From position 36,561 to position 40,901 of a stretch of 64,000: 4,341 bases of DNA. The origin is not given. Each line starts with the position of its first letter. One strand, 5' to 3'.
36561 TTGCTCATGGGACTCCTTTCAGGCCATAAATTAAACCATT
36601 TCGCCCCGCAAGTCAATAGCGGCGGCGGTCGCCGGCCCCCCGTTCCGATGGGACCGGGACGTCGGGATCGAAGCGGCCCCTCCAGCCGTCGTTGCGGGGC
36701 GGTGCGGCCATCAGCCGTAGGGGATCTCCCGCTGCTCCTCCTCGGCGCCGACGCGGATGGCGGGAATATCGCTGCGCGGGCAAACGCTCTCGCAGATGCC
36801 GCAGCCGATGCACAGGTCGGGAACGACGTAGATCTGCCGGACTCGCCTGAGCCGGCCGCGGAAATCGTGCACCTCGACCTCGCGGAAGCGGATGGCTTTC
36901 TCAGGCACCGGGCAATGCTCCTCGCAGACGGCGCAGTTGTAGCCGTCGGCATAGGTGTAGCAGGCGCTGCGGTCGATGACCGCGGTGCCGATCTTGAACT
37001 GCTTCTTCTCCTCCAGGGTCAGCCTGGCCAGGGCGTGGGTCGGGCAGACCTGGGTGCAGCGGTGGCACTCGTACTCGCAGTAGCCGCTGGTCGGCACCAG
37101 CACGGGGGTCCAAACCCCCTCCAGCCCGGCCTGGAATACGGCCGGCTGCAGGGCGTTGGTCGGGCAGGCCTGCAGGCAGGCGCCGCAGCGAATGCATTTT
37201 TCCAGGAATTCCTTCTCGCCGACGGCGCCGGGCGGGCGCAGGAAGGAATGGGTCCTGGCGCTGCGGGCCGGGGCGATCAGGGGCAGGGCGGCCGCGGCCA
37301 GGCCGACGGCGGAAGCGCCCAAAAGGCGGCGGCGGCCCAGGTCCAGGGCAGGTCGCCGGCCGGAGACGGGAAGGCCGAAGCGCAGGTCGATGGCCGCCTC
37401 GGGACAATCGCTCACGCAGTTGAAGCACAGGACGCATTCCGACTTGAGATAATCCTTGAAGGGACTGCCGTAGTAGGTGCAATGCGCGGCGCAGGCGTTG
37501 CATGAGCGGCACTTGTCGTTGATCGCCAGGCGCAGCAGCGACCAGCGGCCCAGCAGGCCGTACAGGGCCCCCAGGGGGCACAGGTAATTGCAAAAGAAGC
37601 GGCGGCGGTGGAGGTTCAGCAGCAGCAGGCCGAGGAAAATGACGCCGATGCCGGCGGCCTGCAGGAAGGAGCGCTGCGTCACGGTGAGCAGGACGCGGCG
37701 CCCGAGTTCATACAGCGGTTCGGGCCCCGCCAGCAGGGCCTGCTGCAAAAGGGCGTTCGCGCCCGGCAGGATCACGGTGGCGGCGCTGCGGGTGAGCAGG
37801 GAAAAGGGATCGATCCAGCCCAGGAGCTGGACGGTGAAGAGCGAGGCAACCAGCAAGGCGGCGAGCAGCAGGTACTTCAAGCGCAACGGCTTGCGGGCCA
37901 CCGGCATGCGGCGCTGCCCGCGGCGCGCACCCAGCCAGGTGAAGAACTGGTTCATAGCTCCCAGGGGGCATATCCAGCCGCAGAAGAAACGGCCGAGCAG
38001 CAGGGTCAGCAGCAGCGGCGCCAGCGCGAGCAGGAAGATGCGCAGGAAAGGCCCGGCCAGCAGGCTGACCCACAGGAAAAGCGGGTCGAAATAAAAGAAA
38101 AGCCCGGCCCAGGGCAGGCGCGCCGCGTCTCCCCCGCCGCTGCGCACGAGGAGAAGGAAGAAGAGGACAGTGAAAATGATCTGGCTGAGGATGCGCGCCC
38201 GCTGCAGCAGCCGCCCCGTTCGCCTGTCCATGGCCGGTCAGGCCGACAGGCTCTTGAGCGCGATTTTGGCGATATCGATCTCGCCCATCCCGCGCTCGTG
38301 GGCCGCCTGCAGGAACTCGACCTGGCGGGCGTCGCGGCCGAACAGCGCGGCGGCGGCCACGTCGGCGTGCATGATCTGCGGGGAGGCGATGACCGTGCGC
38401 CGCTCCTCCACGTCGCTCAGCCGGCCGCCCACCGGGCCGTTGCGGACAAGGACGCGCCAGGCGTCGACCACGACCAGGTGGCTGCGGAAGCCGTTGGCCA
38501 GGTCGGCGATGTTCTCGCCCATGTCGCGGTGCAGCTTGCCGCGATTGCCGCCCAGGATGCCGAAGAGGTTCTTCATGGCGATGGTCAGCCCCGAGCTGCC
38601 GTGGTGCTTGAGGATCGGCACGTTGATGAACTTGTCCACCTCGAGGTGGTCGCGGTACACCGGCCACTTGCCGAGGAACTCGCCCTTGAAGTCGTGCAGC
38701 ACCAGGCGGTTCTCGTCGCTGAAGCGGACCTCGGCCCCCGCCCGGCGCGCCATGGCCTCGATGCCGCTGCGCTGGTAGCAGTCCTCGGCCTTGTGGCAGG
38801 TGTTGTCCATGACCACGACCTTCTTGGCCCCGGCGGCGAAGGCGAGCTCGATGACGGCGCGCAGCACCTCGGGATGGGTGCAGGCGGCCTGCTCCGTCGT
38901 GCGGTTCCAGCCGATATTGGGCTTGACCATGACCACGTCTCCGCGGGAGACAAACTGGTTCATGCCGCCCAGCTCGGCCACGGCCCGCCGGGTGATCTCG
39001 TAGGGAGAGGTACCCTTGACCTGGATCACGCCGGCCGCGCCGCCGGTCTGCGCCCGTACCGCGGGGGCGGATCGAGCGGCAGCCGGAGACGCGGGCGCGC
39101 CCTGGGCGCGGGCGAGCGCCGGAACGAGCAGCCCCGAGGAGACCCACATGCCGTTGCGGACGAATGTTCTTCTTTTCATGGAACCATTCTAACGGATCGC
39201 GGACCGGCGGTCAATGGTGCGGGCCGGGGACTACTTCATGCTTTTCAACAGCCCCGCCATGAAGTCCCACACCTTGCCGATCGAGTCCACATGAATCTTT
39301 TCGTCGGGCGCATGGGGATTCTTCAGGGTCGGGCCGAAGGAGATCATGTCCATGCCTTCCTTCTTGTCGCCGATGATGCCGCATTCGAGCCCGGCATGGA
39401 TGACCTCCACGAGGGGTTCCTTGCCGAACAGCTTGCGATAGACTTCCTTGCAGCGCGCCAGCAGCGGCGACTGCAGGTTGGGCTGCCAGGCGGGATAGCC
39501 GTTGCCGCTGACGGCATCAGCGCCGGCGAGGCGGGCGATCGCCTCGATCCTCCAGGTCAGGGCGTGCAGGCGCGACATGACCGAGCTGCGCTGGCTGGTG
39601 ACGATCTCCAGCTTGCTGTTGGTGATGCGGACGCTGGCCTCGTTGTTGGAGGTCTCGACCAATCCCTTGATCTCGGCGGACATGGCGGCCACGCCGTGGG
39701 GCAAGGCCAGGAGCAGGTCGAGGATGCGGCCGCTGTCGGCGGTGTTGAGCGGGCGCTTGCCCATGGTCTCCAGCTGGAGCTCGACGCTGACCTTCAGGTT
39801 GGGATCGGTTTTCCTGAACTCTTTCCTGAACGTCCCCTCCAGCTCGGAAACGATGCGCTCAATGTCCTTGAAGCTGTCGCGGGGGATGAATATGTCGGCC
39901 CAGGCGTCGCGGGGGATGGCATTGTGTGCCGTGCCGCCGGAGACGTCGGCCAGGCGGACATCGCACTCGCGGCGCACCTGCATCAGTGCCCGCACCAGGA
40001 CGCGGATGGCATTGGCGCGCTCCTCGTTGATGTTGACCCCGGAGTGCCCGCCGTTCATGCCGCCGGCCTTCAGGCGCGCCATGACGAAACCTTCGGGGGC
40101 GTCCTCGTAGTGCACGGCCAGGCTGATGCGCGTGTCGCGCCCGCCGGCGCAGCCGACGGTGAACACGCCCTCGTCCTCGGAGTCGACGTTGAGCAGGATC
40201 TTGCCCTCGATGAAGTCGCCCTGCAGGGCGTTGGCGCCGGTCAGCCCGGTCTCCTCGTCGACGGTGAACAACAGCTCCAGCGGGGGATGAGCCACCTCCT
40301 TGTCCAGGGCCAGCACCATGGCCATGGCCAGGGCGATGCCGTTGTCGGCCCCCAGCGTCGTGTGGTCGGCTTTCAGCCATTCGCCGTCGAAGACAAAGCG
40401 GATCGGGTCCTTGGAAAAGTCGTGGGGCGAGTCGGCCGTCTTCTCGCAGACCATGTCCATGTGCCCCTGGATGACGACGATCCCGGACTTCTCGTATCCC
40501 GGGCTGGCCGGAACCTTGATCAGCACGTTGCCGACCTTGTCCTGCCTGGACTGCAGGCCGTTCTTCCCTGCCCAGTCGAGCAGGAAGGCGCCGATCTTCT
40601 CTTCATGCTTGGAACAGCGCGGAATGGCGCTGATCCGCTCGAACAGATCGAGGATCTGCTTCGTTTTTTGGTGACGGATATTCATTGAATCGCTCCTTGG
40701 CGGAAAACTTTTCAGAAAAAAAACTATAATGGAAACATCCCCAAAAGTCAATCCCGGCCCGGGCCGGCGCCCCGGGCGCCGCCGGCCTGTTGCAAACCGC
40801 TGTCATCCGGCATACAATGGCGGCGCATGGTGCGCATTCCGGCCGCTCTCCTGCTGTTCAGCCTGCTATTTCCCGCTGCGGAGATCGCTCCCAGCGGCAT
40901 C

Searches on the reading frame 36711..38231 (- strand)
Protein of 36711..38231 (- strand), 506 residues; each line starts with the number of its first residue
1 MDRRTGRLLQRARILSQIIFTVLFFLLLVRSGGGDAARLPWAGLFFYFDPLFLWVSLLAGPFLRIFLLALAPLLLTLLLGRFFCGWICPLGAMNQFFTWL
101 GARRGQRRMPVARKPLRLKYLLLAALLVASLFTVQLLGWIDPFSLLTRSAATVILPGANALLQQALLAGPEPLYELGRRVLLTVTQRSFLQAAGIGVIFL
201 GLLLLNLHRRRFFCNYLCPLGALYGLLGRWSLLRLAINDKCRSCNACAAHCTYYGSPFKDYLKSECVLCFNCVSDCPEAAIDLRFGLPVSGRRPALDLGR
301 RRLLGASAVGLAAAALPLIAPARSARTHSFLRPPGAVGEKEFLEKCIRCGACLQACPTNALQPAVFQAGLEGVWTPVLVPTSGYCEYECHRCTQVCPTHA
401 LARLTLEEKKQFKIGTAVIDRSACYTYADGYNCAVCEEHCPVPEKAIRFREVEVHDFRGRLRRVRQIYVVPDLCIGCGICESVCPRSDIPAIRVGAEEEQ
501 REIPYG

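Call 73: search_protein_families(library=pfam, proteins=[window:36711-38231:-], max_evalue=0.0001)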
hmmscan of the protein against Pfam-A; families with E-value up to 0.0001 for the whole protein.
window:36711-38231:- (506 aa): 12 families
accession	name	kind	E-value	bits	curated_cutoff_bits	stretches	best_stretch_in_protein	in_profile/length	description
PF12838.12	Fer4_7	-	1.2e-17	64.5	27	2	432-486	4-50/52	4Fe-4S dicluster domain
PF00037.32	Fer4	-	2.3e-17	62.5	21.1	2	344-361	6-23/24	4Fe-4S binding domain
PF12801.12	Fer4_5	-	2.5e-16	59.8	22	2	64-104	4-44/48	4Fe-4S binding domain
PF13237.11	Fer4_10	-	1.1e-13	51.3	25.5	0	344-358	7-21/53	4Fe-4S dicluster domain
PF12837.12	Fer4_6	-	3.2e-13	49.4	25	1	467-485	2-20/24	4Fe-4S binding domain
PF13187.11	Fer4_9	-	4e-13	49.6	27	1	345-400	1-51/52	4Fe-4S dicluster domain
PF13484.11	Fer4_16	-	2.7e-12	47.7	30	0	345-364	1-20/66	4Fe-4S double cluster binding domain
PF12797.12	Fer4_2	-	2.4e-11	43.2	24.5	2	343-358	7-22/22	4Fe-4S binding domain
PF14697.11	Fer4_21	-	1.4e-09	38.4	35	0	344-399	6-55/59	4Fe-4S dicluster domain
PF13183.11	Fer4_8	-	2.3e-09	38.1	27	0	432-486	7-66/68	4Fe-4S dicluster domain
PF25160.1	LdpA_Fe-S-bd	-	6e-09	36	27.6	0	333-362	14-44/49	LdpA Fe-S cluster-binding domain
PF12800.12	Fer4_4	-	2.9e-06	27.6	24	0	344-358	2-16/17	4Fe-4S binding domain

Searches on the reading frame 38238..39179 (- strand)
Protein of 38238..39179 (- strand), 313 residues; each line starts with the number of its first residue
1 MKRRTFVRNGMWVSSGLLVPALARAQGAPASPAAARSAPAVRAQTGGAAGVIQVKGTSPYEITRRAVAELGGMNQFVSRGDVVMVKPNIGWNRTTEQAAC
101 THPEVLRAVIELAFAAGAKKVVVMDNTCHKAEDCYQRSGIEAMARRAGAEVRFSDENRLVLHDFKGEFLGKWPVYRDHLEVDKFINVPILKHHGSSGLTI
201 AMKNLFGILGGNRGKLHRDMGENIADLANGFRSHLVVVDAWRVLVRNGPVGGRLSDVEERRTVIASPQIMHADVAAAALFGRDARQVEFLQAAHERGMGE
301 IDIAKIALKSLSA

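Call 73: search_protein_families(library=pfam, proteins=[window:38238-39179:-], max_evalue=0.0001)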
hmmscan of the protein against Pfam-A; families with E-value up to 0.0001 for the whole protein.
window:38238-39179:- (313 aa): 1 family
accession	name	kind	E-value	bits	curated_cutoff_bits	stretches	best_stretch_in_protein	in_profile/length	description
PF04015.17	DUF362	-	1e-46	160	24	1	83-277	1-199/200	Domain of unknown function (DUF362)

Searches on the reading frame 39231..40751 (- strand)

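Call 73: search_protein_families(library=pfam, proteins=[window:39231-40751:-], max_evalue=0.0001)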
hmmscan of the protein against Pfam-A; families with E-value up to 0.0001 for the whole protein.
window:39231-40751:- (506 aa): 2 families
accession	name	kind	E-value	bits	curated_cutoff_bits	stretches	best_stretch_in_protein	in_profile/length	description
PF01546.33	Peptidase_M20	-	5.1e-12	46.6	24.6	1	94-503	2-205/206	Peptidase family M20/M25/M40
PF07687.19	M20_dimer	-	8.1e-10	39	21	1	231-315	5-106/107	Peptidase dimerisation domain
